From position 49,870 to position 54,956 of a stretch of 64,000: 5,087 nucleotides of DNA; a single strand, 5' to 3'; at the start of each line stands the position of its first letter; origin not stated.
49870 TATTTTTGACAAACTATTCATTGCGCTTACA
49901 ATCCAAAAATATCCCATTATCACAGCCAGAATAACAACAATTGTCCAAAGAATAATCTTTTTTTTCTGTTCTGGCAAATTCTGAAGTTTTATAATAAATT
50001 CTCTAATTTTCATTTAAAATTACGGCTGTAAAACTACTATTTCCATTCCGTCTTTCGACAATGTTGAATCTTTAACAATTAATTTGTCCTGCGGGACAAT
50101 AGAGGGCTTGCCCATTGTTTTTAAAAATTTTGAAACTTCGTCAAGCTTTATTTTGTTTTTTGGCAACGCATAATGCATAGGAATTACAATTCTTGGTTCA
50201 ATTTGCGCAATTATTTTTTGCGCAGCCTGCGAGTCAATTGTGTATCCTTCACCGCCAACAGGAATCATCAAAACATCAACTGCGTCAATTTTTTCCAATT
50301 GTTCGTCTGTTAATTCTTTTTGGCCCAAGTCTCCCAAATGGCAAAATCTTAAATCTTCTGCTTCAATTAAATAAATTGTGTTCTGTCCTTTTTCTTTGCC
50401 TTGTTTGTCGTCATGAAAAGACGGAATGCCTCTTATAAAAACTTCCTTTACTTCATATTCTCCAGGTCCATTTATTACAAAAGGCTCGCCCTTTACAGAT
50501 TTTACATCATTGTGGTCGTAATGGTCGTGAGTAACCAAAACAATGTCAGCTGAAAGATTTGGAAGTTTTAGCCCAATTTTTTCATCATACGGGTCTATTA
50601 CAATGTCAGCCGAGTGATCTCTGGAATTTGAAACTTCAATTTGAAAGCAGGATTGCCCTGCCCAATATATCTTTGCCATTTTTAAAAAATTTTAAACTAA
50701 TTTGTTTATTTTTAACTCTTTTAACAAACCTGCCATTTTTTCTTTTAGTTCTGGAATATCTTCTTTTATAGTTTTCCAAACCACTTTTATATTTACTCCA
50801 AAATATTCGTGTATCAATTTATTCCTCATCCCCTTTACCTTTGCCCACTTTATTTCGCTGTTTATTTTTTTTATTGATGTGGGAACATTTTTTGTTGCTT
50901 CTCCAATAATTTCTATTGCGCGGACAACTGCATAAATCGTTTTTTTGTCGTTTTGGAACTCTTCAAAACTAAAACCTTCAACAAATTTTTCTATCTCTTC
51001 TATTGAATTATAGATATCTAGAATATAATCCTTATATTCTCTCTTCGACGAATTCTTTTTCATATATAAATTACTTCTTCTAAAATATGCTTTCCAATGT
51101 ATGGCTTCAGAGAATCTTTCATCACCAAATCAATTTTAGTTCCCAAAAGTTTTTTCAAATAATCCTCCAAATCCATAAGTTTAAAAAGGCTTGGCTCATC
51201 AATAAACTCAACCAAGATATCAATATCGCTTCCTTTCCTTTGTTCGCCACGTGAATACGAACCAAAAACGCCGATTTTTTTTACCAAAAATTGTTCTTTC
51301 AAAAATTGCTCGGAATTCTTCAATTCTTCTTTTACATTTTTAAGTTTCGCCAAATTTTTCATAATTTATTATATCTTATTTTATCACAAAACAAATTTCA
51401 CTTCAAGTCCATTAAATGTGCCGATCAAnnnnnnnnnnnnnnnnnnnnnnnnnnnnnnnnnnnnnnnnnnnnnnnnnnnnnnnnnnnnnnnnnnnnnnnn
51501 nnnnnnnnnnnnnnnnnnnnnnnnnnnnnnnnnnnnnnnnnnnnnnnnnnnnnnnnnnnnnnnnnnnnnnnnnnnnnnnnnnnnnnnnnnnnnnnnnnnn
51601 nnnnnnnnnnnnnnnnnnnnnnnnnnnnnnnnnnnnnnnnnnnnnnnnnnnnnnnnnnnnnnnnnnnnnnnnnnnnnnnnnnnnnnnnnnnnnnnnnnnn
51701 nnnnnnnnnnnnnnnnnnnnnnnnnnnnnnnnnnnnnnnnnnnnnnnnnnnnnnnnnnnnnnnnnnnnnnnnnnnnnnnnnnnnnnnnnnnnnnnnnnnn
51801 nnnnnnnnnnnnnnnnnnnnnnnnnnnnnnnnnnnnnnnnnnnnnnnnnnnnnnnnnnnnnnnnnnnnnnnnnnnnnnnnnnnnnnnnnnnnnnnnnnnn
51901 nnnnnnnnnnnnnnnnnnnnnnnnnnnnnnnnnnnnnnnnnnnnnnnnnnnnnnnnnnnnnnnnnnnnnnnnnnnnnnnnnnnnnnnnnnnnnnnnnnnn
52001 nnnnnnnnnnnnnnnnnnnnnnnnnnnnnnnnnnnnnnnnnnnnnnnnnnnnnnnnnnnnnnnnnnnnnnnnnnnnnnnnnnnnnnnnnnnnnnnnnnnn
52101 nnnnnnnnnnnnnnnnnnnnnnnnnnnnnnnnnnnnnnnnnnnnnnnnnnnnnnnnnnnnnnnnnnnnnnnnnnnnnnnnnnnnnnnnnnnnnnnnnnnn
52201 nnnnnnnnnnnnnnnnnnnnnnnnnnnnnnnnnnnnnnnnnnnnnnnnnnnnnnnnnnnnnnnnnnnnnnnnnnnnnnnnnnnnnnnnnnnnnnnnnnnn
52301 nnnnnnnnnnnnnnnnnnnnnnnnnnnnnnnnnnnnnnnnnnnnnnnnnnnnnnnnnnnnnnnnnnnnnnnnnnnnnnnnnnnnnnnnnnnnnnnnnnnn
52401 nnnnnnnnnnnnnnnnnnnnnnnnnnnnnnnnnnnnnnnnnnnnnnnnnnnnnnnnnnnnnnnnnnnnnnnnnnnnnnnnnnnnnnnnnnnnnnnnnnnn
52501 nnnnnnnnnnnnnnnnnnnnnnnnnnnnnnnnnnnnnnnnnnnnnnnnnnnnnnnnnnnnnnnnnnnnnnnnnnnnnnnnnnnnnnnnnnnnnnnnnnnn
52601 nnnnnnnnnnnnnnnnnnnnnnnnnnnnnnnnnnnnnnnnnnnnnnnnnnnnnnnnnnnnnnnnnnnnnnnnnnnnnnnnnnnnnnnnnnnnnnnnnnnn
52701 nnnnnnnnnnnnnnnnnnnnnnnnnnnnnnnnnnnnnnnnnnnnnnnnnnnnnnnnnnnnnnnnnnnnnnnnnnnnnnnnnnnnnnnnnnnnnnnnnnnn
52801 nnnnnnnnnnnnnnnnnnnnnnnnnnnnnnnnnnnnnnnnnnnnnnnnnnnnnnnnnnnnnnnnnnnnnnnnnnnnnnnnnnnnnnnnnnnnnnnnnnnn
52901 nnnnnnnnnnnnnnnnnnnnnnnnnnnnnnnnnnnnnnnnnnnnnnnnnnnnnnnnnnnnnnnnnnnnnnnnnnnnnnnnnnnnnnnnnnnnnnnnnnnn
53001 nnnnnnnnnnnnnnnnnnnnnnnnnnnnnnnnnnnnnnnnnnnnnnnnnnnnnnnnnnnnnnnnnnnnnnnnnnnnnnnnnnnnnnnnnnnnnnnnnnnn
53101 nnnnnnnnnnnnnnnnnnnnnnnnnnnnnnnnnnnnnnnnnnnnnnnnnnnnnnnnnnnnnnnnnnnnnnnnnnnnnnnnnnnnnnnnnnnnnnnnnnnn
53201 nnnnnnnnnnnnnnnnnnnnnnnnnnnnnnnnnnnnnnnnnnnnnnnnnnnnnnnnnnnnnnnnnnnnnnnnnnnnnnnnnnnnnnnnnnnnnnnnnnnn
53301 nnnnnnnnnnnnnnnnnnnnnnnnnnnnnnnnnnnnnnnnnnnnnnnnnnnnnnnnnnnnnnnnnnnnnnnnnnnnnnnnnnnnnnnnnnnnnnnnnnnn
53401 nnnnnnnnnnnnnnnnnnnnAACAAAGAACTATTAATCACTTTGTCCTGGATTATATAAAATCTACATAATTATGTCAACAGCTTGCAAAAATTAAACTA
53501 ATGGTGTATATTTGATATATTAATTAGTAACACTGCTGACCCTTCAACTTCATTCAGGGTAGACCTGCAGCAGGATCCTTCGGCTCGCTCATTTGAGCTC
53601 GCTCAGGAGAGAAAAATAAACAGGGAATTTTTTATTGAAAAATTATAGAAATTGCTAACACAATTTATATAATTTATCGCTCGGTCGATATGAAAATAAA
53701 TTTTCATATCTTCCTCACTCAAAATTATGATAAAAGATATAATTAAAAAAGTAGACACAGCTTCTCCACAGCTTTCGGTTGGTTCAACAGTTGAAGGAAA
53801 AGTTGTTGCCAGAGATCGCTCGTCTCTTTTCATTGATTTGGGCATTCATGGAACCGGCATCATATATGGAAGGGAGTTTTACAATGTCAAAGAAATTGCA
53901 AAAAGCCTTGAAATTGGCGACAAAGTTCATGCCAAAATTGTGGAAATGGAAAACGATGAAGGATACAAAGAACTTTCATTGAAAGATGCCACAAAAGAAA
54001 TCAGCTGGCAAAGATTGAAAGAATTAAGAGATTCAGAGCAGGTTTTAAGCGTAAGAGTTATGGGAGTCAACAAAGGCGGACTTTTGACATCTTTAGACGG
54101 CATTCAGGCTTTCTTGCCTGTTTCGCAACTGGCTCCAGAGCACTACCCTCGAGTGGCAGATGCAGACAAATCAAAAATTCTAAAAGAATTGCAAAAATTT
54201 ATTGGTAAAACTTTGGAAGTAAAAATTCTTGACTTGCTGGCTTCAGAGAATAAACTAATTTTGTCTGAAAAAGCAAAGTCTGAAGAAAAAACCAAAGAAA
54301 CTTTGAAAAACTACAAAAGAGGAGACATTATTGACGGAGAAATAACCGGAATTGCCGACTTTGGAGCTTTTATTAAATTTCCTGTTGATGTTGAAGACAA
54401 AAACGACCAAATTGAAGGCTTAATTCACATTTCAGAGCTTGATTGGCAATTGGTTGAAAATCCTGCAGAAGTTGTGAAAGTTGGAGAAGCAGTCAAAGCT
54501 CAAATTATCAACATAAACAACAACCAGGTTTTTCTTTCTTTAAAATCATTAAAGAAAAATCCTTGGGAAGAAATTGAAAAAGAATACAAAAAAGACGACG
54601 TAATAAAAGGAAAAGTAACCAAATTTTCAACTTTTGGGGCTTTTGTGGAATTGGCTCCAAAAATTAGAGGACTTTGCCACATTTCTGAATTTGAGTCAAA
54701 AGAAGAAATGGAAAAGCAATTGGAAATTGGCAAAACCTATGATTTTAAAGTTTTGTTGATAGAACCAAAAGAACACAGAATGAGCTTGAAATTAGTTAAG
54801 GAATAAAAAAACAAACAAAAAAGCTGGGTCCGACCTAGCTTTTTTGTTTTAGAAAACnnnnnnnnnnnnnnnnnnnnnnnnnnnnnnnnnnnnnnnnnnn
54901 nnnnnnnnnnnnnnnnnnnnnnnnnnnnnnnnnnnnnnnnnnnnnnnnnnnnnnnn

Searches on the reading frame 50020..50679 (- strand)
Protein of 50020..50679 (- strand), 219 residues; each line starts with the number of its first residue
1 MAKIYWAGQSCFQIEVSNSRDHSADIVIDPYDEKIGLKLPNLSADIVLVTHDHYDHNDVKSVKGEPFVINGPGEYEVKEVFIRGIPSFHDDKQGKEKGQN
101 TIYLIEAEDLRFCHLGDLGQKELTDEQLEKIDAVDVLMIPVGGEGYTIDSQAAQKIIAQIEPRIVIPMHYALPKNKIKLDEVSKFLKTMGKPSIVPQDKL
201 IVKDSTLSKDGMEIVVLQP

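Call 13: search_protein_families(library=pfam, proteins=[window:50020-50679:-], max_evalue=0.01)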
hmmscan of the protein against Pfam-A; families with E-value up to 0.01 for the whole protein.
window:50020-50679:- (219 aa): 2 families
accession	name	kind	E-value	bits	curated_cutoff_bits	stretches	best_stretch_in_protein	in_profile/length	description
PF13483.12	Lactamase_B_3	-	1.9e-50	171.4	24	1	3-169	1-160/160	Beta-lactamase superfamily domain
PF12706.13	Lactamase_B_2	-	2.5e-12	47.2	27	1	74-170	95-200/200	Beta-lactamase superfamily domain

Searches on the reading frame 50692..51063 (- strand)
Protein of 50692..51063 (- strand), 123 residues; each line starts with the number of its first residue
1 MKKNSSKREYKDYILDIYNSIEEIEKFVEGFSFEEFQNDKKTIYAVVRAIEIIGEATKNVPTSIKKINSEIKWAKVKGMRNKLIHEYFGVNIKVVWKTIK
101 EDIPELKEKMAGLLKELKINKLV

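Call 13: search_protein_families(library=pfam, proteins=[window:50692-51063:-], max_evalue=0.01)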
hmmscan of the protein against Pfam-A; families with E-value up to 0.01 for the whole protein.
window:50692-51063:- (123 aa): 1 family
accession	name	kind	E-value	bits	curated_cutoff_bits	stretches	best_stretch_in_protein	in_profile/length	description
PF01934.22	HepT-like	-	8.6e-30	103.4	23.5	1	18-110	2-117/120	Ribonuclease HepT-like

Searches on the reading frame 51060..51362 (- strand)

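Call 13: search_protein_families(library=pfam, proteins=[window:51060-51362:-], max_evalue=0.01)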
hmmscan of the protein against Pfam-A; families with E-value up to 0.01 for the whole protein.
window:51060-51362:- (100 aa): 4 families
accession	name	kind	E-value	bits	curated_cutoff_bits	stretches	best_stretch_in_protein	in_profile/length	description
PF01909.29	NTP_transf_2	-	7.1e-19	68.4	21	1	15-100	2-93/93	Nucleotidyltransferase domain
PF18765.7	Polbeta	-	8.7e-14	51.9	26.9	1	18-96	4-83/93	Polymerase beta, Nucleotidyltransferase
PF22600.2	MTPAP-like_central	-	0.0018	18.8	27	1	12-71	24-82/139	Poly(A) RNA polymerase, mitochondrial-like, central palm domain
PF14792.12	DNA_pol_B_palm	-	0.0038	17.9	25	1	20-59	20-55/113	DNA polymerase beta palm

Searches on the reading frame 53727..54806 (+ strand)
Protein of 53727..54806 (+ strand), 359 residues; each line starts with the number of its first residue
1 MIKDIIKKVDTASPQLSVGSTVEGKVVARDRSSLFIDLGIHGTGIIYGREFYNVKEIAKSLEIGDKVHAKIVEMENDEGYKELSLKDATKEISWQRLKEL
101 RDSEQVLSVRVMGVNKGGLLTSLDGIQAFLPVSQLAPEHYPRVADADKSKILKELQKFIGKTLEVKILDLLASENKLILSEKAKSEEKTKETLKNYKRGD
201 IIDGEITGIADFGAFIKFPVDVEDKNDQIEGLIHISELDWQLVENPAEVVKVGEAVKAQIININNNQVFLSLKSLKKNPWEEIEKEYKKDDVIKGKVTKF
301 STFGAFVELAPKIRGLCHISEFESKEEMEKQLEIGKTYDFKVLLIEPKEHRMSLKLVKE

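Call 13: search_protein_families(library=pfam, proteins=[window:53727-54806:+], max_evalue=0.01)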
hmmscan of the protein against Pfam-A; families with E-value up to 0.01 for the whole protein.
window:53727-54806:+ (359 aa): 5 families
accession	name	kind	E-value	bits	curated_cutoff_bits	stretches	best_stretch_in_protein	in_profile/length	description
PF00575.29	S1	-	1.6e-45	153.8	22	4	287-354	2-71/74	S1 RNA binding domain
PF21710.3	Spt6_S1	-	5.9e-08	33.3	27.5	0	225-272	36-84/91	Spt6, S1/OB domain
PF23459.1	S1_RRP5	-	2.4e-07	31.6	27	0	228-272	26-72/72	RRP5 S1 domain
PF24685.1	OB_RRP5_4th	-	0.0013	19.2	31.5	0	220-264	28-72/92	RRP5 OB-fold domain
PF21543.3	CvfB_2nd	-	0.0058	17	27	0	251-273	52-75/76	Virulence regulatory factor CvfB, second domain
